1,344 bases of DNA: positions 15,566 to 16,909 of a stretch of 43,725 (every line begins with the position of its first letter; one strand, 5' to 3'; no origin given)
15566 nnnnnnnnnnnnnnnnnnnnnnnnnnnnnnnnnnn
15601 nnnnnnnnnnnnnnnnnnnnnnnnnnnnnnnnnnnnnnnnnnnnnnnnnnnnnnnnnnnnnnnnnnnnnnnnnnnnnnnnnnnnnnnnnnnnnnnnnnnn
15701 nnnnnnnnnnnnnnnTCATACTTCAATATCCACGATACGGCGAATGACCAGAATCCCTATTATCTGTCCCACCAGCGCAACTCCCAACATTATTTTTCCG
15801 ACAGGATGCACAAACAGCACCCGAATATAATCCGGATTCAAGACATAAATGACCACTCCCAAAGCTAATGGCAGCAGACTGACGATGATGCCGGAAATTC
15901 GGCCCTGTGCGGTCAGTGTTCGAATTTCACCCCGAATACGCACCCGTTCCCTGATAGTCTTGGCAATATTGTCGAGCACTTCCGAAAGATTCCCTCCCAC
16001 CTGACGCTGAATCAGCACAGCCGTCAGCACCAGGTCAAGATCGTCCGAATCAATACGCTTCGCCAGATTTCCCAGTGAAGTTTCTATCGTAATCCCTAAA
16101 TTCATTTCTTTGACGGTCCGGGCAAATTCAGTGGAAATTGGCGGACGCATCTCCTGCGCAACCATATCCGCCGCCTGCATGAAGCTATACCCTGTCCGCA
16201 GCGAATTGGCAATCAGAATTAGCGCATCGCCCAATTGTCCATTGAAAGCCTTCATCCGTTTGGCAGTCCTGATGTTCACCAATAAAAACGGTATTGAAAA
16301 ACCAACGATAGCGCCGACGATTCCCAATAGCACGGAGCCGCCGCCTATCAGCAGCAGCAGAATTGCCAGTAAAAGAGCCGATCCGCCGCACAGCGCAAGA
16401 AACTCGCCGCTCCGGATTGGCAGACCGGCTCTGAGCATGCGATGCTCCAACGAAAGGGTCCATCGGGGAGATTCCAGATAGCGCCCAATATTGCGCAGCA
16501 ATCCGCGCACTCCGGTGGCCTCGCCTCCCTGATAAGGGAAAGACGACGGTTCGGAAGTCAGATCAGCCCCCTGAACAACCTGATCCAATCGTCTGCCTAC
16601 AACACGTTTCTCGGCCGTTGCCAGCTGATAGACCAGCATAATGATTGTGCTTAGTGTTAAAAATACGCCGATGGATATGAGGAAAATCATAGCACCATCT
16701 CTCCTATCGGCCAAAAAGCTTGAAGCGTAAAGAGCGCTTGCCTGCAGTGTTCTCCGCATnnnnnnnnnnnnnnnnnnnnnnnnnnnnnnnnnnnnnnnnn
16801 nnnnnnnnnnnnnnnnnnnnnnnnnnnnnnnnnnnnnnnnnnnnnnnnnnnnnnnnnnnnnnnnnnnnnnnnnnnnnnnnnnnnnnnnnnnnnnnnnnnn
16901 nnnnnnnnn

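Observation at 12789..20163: Tad/Flp-type pilus cluster with a secretin but no TadA/CpaF ATPase, no second platform protein and no prepilin peptidase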

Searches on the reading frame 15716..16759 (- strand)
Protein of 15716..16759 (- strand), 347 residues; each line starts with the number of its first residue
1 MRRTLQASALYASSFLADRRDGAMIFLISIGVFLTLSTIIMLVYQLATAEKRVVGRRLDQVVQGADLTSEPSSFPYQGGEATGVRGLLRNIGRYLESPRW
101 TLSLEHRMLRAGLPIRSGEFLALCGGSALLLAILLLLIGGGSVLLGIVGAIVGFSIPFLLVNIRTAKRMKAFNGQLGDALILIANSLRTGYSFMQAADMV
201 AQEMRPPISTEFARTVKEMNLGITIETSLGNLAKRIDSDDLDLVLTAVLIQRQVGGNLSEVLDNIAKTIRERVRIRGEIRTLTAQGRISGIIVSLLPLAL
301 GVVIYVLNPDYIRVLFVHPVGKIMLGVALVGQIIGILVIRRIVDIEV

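Call 4: search_protein_families(library=pfam, proteins=[window:15716-16759:-], max_evalue=0.01)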
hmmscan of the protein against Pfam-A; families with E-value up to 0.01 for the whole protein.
window:15716-16759:- (347 aa): 1 family
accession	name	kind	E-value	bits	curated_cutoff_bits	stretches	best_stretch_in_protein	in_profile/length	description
PF00482.28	T2SSF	-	1.8e-18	67.2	25.2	1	181-304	3-123/125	Type II secretion system (T2SS), protein F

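Call 10: find_homologous_proteins(query=window:15716-16690:-, max_evalue=1e-10)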
Query window:15716-16690:- (324 aa): 6552 proteins with E <= 1e-10 among 8000 candidates; the best 120 are listed.
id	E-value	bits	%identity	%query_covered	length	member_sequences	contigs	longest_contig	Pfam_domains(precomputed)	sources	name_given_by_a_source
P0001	3.1e-195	665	100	100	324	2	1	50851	PF00482.29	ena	-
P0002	3.0e-161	554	81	100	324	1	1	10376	PF00482.29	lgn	-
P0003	5.7e-157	539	80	100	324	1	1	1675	PF00482.29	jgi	jgi:tight adherence protein B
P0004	1.6e-156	538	80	100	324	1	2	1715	PF00482.29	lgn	-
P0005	4.4e-156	537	79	100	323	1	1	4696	PF00482.29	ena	-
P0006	1.0e-155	535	79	100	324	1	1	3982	PF00482.29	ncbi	-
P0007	3.5e-155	534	78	100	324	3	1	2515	PF00482.29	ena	-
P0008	4.2e-154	530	77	95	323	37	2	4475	PF00482.29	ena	-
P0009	1.1e-153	529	76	100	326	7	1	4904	PF00482.29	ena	-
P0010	4.6e-153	527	77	100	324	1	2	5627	PF00482.29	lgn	-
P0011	7.3e-153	526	78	95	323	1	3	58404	PF00482.29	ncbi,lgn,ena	-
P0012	7.4e-153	526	78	100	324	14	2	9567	PF00482.29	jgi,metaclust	metaclust:\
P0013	8.6e-153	526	76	100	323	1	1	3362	PF00482.29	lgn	-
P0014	1.9e-152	525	78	100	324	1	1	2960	PF00482.29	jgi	-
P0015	3.0e-152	524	76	100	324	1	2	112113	PF00482.29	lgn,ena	-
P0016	5.1e-151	520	76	100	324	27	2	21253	PF00482.29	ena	-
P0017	3.9e-150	517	75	100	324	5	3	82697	PF00482.29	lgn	-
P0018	1.4e-149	515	75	100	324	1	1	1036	PF00482.29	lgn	-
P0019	2.9e-148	511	74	100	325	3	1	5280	PF00482.29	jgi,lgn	jgi:tight adherence protein B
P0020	1.3e-147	509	75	95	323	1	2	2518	PF00482.29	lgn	-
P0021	1.4e-147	509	74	95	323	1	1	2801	PF00482.29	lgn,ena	-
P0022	1.9e-147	508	75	95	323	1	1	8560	PF00482.29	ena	-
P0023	2.6e-147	508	74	95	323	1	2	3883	PF00482.29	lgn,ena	-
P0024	3.1e-147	508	75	95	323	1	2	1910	PF00482.29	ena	-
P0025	4.0e-147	507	74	95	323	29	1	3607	PF00482.29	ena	-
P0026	4.1e-147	507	74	95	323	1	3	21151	PF00482.29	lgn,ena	-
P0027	4.8e-147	507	74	95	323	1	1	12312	PF00482.29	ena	-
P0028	6.2e-147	507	74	95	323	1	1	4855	PF00482.29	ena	-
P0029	7.4e-147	506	75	95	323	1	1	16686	PF00482.29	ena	-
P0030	7.8e-147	506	75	95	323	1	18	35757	PF00482.29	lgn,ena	-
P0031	8.2e-147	506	74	95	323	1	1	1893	PF00482.29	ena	-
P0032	8.5e-147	506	74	95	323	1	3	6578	PF00482.29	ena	-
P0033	1.0e-146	506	74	95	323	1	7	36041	PF00482.29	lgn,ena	-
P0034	1.2e-146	506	74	95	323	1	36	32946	PF00482.29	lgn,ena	-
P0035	1.2e-146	506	74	95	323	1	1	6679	PF00482.29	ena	-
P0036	1.2e-146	506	74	95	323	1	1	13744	PF00482.29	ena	-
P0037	1.3e-146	505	74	95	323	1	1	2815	PF00482.29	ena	-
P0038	1.4e-146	505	74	95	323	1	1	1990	PF00482.29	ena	-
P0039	1.4e-146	505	74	95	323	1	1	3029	PF00482.29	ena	-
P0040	1.5e-146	505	74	95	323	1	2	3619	PF00482.29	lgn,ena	-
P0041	1.5e-146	505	74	95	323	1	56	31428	PF00482.29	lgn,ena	-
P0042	1.6e-146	505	73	100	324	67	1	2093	PF00482.29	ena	-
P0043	1.7e-146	505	74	95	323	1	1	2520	PF00482.29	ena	-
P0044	1.8e-146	505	74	95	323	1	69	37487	PF00482.29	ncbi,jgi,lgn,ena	-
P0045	2.0e-146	505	74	95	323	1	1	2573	PF00482.29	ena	-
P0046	2.0e-146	505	74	95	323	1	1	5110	PF00482.29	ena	-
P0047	2.1e-146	505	74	95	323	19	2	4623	PF00482.29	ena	-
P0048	2.4e-146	505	74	95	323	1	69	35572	PF00482.29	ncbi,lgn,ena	-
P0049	2.6e-146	504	74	95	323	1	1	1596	PF00482.29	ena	-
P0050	2.8e-146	504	74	95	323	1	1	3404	PF00482.29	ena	-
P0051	4.5e-146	504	74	95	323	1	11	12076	PF00482.29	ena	-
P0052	4.5e-146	504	74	95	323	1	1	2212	PF00482.29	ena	-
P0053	4.6e-146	504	74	95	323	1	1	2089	PF00482.29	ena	-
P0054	5.9e-146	503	74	95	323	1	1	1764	PF00482.29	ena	-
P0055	5.9e-146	503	74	95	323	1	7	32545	PF00482.29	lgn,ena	-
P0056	5.9e-146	503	74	95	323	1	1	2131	PF00482.29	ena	-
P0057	6.2e-146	503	74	95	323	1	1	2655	PF00482.29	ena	-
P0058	6.7e-146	503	74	95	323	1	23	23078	PF00482.29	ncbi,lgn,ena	-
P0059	7.2e-146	503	74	95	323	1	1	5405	PF00482.29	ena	-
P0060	7.5e-146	503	74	95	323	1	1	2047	PF00482.29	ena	-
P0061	7.7e-146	503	73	95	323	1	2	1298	PF00482.29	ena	-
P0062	7.8e-146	503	74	95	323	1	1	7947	PF00482.29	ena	-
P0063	8.0e-146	503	74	95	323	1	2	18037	PF00482.29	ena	-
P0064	8.3e-146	503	74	100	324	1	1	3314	PF00482.29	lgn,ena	-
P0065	8.4e-146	503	74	95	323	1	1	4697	PF00482.29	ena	-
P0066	8.9e-146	503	74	95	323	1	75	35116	PF00482.29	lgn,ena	-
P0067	9.7e-146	503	75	100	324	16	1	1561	PF00482.29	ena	-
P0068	1.0e-145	503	74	95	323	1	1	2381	PF00482.29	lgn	-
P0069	1.1e-145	502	74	95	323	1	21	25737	PF00482.29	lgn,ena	-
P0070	1.1e-145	502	74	95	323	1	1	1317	PF00482.29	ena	-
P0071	1.2e-145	502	74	95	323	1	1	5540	PF00482.29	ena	-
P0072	1.4e-145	502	74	95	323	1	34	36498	PF00482.29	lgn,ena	-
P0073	1.6e-145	502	74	95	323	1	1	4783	PF00482.29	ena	-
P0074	1.6e-145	502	73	95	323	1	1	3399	PF00482.29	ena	-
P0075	2.2e-145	501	73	95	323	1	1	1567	PF00482.29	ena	-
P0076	2.4e-145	501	74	95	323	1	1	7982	PF00482.29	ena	-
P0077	3.7e-145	501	74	95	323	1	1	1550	PF00482.29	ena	-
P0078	6.4e-145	500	73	100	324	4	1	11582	PF00482.29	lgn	-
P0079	8.6e-145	499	75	100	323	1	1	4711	PF00482.29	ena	-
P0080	1.1e-144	499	73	100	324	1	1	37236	PF00482.29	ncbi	-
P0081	1.1e-144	499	74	100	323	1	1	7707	PF00482.29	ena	-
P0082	1.3e-144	499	73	100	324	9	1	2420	PF00482.29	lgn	-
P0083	1.3e-144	499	73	95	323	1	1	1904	PF00482.29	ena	-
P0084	1.4e-144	499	74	95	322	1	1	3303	PF00482.29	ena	-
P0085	1.5e-144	499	73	95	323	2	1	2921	PF00482.29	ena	-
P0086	5.5e-144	497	73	95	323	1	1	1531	PF00482.29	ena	-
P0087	1.2e-143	496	73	100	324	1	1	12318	PF00482.29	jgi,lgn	jgi:tight adherence protein B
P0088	3.9e-143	494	72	100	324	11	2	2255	PF00482.29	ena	-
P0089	8.8e-143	493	73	100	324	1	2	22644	PF00482.29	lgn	-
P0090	1.7e-142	492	74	100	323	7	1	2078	PF00482.29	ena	-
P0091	1.9e-142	492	73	100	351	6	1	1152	PF00482.29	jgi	-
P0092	1.2e-141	489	73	100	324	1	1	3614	PF00482.29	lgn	-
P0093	1.4e-141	489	70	96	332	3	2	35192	PF00482.29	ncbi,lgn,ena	-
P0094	2.4e-141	488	72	96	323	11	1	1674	PF00482.29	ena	-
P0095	5.9e-139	480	74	90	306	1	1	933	PF00482.29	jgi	jgi:tight adherence protein B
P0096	3.5e-137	475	69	100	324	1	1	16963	PF00482.29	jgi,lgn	-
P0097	4.8e-137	474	69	100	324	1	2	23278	PF00482.29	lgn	-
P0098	6.5e-135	467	72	95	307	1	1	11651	PF00482.29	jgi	-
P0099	2.5e-132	459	69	100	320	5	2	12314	PF00482.29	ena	-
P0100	4.4e-128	445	66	100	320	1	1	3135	PF00482.29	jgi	jgi:tight adherence protein B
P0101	4.7e-128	445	67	100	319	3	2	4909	PF00482.29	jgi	-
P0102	1.5e-122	426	61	100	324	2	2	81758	PF00482.29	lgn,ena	-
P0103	3.3e-122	425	68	91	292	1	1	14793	PF00482.29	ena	-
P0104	7.0e-121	421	85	74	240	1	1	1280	PF00482.29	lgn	-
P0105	1.6e-120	420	60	100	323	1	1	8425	PF00482.29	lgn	-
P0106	1.4e-118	413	63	100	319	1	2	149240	PF00482.29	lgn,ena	-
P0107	6.2e-111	388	56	96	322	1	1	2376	PF00482.29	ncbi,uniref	ncbi:hypothetical protein SDC9_94535 [bioreactor metagenome]|uniref:Type II secretion system protein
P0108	1.1e-109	384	54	100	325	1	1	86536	PF00482.29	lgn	-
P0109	1.2e-109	384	54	100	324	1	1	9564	PF00482.29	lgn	-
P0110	9.3e-109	381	57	100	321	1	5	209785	PF00482.29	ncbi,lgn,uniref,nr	ncbi:hypothetical protein SDC9_14770 [bioreactor metagenome]|uniref:Type II secretion system protein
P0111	1.3e-108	381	56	100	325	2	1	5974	PF00482.29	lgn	-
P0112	1.5e-108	381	54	100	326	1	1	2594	PF00482.29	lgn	-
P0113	4.8e-108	379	55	96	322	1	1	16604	PF00482.29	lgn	-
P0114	7.3e-107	375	55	100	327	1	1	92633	PF00482.29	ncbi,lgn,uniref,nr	ncbi:type ii secretion system (t2ss) protein f [Lucifera butyrica]|uniref:Type ii secretion system (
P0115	1.3e-106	374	52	100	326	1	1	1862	PF00482.29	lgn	-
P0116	1.3e-106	374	55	100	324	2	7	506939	PF00482.29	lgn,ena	-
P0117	1.8e-106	374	54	96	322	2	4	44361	PF00482.29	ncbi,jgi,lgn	ncbi:MAG: type II secretion system F family protein [Negativicutes bacterium]|jgi:tight adherence pr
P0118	2.7e-106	373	56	100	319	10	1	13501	PF00482.29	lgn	-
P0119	4.2e-106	372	53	100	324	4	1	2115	PF00482.29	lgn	-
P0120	8.8e-106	371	56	100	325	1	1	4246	PF00482.29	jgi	jgi:tight adherence protein B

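Call 11: find_encoding_contigs(protein=P0114, flank=10000, max_places=2)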
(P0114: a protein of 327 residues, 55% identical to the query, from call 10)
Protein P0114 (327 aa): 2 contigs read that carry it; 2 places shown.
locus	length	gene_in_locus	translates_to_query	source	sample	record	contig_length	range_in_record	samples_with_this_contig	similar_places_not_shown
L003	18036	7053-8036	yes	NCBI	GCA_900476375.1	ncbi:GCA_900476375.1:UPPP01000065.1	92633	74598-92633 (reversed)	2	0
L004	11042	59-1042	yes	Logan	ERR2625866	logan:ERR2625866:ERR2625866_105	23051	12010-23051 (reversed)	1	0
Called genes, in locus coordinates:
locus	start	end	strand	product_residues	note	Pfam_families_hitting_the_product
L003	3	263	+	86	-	?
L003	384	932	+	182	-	PF05594:Fil_haemagg (faint), PF13332:Fil_haemagg_2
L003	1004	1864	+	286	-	PF01797:Y1_Tnp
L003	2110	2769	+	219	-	-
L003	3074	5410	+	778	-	PF01315:Ald_Xan_dh_C, PF02738:MoCoBD_1, PF20256:MoCoBD_2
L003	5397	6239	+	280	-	PF00941:FAD_binding_5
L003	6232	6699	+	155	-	PF13085:Fer2_3 (weak), PF00111:Fer2 (weak), PF01799:Fer2_2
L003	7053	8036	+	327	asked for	PF00482:T2SSF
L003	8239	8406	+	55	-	PF04964:Flp_Fap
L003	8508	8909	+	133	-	PF07811:TadE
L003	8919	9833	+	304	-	PF13400:Tad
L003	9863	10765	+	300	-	PF13400:Tad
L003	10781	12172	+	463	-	PF00437:T2SSE, PF27713:UCP018868 (weak)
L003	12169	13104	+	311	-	PF00482:T2SSF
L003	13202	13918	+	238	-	PF00392:GntR, PF07729:FCD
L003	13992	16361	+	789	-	PF02901:PFL-like, PF01228:Gly_radical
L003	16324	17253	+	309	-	PF13353:Fer4_12 (weak), PF12837:Fer4_6 (faint), PF13237:Fer4_10 (weak), PF14697:Fer4_21 (weak), PF04055:Radical_SAM, PF13353:Fer4_12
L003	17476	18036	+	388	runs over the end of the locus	PF01546:Peptidase_M20, PF07687:M20_dimer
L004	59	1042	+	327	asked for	PF00482:T2SSF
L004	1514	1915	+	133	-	PF07811:TadE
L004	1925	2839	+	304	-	PF13400:Tad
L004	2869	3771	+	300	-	PF13400:Tad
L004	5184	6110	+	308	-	PF00482:T2SSF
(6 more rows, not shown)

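Call 12: find_encoding_contigs(protein=P0116, flank=10000, max_places=2)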
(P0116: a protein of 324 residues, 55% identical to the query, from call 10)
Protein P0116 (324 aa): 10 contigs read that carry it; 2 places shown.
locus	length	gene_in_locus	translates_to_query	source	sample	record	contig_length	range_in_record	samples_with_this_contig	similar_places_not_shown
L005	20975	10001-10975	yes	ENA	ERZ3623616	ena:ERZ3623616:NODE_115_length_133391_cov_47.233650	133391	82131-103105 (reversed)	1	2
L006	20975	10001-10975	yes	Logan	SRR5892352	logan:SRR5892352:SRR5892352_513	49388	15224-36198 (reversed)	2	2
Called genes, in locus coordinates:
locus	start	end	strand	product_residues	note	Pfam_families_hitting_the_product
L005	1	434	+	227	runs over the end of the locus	-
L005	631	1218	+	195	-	PF00440:TetR_N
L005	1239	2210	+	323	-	PF25919:BSH_CusB (faint), PF25917:BSH_RND, PF25973:BSH_CzcB, PF25881:HH_YBHG, PF25876:HH_MFP_RND (weak), PF25954:Beta-barrel_RND_2, PF25990:Beta-barrel_YknX, PF26002:Beta-barrel_AprE (weak)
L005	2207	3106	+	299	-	PF00005:ABC_tran, PF13304:AAA_21 (weak)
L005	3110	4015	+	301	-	PF00005:ABC_tran, PF13175:AAA_15 (faint), PF13304:AAA_21 (faint)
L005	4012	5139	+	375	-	PF12679:ABC2_membrane_2, PF12698:ABC2_membrane_3, PF01061:ABC2_membrane, PF12730:ABC2_membrane_4 (weak)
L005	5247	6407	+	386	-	PF00278:Orn_DAP_Arg_deC, PF01168:Ala_racemase_N, PF02784:Orn_Arg_deC_N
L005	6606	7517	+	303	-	PF08666:SAF, PF13144:ChapFlgA (faint), PF16976:RcpC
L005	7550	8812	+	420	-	PF13629:T2SS-T3SS_pil_N, PF04972:BON (weak), PF00263:Secretin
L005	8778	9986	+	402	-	PF00072:Response_reg, PF00142:Fer4_NifH (weak), PF01656:CbiA, PF09140:MipZ (weak), PF10609:ParA, PF13614:AAA_31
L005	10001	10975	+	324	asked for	PF00482:T2SSF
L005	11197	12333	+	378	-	PF05384:DegS, PF07730:HisKA_3, PF02518:HATPase_c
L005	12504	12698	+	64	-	PF04964:Flp_Fap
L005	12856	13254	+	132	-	PF07811:TadE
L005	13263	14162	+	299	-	PF13400:Tad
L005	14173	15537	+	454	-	PF00437:T2SSE, PF27713:UCP018868 (weak)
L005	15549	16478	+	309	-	PF00482:T2SSF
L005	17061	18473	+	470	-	PF00158:Sigma54_activat, PF01078:Mg_chelatase (weak), PF14532:Sigma54_activ_2, PF07724:AAA_2, PF00004:AAA (weak), PF07728:AAA_5, PF25601:AAA_lid_14, PF02954:HTH_8 (weak)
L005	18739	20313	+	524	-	PF01144:CoA_trans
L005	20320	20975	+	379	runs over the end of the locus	PF02771:Acyl-CoA_dh_N, PF02770:Acyl-CoA_dh_M, PF00441:Acyl-CoA_dh_1, PF08028:Acyl-CoA_dh_2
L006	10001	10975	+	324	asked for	PF00482:T2SSF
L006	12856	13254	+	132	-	PF07811:TadE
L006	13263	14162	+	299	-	PF13400:Tad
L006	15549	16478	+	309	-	PF00482:T2SSF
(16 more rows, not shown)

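Call 13: find_encoding_contigs(protein=P0106, flank=10000, max_places=2)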
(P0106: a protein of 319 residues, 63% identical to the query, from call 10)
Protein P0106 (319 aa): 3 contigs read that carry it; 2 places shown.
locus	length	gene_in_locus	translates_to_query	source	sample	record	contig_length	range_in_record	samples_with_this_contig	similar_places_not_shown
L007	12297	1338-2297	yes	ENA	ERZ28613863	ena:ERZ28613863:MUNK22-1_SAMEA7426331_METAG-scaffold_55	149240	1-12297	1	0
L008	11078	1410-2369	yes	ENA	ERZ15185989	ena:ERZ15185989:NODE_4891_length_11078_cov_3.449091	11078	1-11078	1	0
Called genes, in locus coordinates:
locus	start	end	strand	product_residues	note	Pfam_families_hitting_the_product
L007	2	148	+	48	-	?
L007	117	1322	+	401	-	PF00072:Response_reg, PF00142:Fer4_NifH (faint), PF01656:CbiA, PF06564:CBP_BcsQ (faint), PF09140:MipZ, PF10609:ParA, PF13614:AAA_31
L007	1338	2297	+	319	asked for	PF00482:T2SSF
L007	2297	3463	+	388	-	PF05384:DegS, PF07730:HisKA_3, PF13581:HATPase_c_2 (weak), PF02518:HATPase_c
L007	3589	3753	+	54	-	PF04964:Flp_Fap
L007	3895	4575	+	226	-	PF00149:Metallophos, PF06874:FBPase_2 (faint)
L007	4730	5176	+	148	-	PF22522:DUF6998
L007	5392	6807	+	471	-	PF01171:ATP_bind_3, PF11734:TilS_C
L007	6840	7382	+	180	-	PF00156:Pribosyltran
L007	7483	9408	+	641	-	PF06480:FtsH_ext, PF13191:AAA_16 (faint), PF00004:AAA, PF07728:AAA_5 (faint), PF17862:AAA_lid_3, PF01434:Peptidase_M41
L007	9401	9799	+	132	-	PF22636:FlK, PF03061:4HBT (weak)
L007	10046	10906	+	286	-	PF02569:Pantoate_ligase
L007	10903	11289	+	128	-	PF02261:Asp_decarbox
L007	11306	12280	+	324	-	PF08279:HTH_11, PF03099:BPL_LplA_LipB, PF02237:BPL_C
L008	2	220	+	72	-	?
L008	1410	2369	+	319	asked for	PF00482:T2SSF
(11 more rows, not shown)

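Call 15: list_cluster_members(proteins=[P0001, P0011, P0044, P0080, P0093, P0117, P0110])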
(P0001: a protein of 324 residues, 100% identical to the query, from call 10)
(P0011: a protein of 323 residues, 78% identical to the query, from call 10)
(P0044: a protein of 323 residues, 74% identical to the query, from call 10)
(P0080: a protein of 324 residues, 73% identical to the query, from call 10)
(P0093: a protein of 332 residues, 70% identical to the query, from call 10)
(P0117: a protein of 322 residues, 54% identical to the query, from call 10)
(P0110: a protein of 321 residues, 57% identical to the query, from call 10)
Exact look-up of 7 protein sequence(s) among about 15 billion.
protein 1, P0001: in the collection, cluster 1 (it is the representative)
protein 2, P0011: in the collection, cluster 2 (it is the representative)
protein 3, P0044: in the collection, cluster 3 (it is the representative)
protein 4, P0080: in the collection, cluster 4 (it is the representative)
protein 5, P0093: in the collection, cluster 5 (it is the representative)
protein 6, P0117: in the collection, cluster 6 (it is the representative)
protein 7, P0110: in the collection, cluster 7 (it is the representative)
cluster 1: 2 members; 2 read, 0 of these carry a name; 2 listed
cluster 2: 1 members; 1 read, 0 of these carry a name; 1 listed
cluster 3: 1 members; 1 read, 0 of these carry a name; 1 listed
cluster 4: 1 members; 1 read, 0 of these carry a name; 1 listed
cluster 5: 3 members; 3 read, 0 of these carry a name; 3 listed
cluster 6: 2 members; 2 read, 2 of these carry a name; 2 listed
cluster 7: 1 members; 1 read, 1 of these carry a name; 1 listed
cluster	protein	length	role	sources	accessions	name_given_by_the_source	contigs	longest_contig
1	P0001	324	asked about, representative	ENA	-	-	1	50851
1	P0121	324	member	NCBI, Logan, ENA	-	-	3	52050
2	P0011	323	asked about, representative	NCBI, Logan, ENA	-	-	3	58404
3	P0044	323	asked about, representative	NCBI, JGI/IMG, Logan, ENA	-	-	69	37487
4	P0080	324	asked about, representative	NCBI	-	-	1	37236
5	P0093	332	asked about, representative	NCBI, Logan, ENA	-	-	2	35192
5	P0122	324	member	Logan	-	-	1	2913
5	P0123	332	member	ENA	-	-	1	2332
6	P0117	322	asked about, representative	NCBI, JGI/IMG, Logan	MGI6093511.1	MAG: type II secretion system F family protein [Negativicutes bacterium] | tight adherence protein B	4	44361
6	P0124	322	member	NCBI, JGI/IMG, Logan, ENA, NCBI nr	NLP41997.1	MAG: type II secretion system F family protein [Veillonellaceae bacterium] | type II secretion system F family protein [Veillonellaceae bacterium]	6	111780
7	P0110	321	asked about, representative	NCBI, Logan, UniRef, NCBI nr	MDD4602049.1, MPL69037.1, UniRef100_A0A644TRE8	hypothetical protein SDC9_14770 [bioreactor metagenome] | Type II secretion system protein GspF domain-containing protein n=1 Tax=bioreactor ... | type II secretion system F family protein [Negativicutes bacterium]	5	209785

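Call 20: find_homologous_proteins(query=L005:14173-15537:+, max_evalue=1e-30)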
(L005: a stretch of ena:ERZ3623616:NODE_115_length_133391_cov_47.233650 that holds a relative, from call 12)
Query L005:14173-15537:+ (454 aa): 8000 proteins with E <= 1e-30 among 8000 candidates; the best 120 are listed.
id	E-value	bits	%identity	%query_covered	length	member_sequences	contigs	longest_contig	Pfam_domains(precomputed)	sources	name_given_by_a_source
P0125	2.0e-289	977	100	100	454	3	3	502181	PF00437.27,PF27713.1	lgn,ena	-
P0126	1.8e-269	912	91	100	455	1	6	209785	PF00437.27,PF27713.1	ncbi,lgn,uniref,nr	ncbi:hypothetical protein SDC9_14765 [bioreactor metagenome]|uniref:Bacterial type II secretion syst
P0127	1.6e-265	898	91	100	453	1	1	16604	PF00437.27,PF27713.1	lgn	-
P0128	1.2e-262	889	89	100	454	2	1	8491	PF00437.27,PF27713.1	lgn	-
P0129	2.7e-262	888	89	100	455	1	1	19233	PF00437.27,PF27713.1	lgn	-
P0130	2.5e-260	881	89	100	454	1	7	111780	PF00437.27,PF27713.1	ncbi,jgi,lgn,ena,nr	ncbi:MAG: CpaF family protein [Veillonellaceae bacterium]|nr:CpaF family protein [Veillonellaceae ba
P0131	1.0e-259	879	89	100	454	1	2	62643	PF00437.27,PF27713.1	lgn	-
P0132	1.8e-259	879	89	100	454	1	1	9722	PF00437.27,PF27713.1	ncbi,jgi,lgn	ncbi:MAG: CpaF family protein [Negativicutes bacterium]|jgi:pilus assembly protein CpaF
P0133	2.4e-259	878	89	100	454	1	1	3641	PF00437.27,PF27713.1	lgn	-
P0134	1.4e-258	876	89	100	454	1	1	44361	PF00437.27,PF27713.1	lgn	-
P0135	5.4e-254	861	86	100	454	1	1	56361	PF00437.27,PF27713.1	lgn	-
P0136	1.6e-250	849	86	100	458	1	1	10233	PF00437.27,PF27713.1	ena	-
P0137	6.4e-250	847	84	100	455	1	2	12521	PF00437.27,PF27713.1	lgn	-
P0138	3.2e-247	838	84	100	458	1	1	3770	PF00437.27,PF27713.1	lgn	-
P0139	1.3e-245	833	83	100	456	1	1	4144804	PF00437.27,PF27713.1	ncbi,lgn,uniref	ncbi:hypothetical protein SCACP_02170 [Sporomusa carbonis]|uniref:CpaF family protein n=1 Tax=Sporom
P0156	1.2e-243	826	83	100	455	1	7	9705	PF00437.27,PF27713.1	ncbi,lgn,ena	-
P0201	7.1e-239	811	81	100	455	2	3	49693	PF00437.27,PF27713.1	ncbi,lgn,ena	-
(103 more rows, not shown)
